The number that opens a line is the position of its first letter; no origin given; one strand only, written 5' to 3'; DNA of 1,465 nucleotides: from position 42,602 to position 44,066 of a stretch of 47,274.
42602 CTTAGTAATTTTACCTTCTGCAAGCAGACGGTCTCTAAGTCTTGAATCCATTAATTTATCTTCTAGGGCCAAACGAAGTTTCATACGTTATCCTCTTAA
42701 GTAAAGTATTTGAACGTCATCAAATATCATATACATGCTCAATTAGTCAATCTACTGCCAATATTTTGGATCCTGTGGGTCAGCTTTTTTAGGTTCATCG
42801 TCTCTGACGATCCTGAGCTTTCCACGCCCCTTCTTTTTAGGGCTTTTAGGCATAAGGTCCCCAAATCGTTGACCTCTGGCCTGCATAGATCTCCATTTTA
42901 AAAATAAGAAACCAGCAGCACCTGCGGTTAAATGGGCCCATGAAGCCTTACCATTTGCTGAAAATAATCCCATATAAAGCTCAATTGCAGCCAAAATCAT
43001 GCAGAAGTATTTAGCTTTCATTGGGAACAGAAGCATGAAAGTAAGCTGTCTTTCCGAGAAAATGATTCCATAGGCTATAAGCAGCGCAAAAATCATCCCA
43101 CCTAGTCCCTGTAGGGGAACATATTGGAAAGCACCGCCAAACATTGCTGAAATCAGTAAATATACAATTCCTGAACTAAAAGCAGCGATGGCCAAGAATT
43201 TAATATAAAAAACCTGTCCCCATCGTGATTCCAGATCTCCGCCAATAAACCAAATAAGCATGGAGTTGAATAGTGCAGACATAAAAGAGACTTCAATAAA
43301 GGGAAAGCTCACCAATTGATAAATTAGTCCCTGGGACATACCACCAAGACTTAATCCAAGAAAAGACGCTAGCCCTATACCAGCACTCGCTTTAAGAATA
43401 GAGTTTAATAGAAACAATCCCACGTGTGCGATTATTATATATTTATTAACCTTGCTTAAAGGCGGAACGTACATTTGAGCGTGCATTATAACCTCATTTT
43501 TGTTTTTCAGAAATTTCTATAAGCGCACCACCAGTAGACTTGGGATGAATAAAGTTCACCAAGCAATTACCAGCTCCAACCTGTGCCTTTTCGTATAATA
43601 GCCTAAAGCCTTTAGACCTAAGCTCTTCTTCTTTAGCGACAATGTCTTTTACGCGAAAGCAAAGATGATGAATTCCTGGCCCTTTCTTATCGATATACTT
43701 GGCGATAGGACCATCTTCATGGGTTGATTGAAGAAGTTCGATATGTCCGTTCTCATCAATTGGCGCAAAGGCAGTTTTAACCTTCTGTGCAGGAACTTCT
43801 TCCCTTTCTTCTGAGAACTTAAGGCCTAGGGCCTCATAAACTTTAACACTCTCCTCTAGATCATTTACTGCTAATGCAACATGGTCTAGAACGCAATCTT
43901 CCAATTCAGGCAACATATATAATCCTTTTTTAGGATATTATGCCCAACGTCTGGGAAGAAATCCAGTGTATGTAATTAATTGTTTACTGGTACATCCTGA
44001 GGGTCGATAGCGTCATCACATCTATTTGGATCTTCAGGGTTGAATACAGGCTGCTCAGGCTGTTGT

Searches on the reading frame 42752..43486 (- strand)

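Call 36: search_protein_families(library=pfam, proteins=[window:42752-43486:-], max_evalue=0.001)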
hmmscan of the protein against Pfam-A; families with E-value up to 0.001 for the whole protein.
window:42752-43486:- (244 aa): 2 families
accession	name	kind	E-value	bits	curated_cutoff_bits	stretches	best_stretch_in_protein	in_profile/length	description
PF01694.28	Rhomboid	-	1.7e-14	54.7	22.6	1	55-195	4-136/143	Rhomboid domain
PF08551.15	DUF1751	-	3.3e-09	37.7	22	1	55-139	8-97/99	Eukaryotic integral membrane protein (DUF1751)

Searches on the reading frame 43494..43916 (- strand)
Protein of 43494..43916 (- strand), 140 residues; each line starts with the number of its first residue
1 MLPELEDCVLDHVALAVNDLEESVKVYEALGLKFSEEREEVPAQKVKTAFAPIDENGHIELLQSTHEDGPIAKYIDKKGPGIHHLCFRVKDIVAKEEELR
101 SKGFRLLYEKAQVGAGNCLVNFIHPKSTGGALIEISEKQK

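Call 36: search_protein_families(library=pfam, proteins=[window:43494-43916:-], max_evalue=0.001)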
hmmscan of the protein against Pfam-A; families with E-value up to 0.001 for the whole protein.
window:43494-43916:- (140 aa): 3 families
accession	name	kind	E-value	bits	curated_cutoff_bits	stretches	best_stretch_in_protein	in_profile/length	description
PF13669.12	Glyoxalase_4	-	4.3e-22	78.9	27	1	11-122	1-109/109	Glyoxalase/Bleomycin resistance protein/Dioxygenase superfamily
PF00903.31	Glyoxalase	-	9.9e-15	55.4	20.6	1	10-134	2-120/121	Glyoxalase/Bleomycin resistance protein/Dioxygenase superfamily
PF13468.12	Glyoxalase_3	-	9.6e-12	45.7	25.1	1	10-105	1-101/176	Glyoxalase-like domain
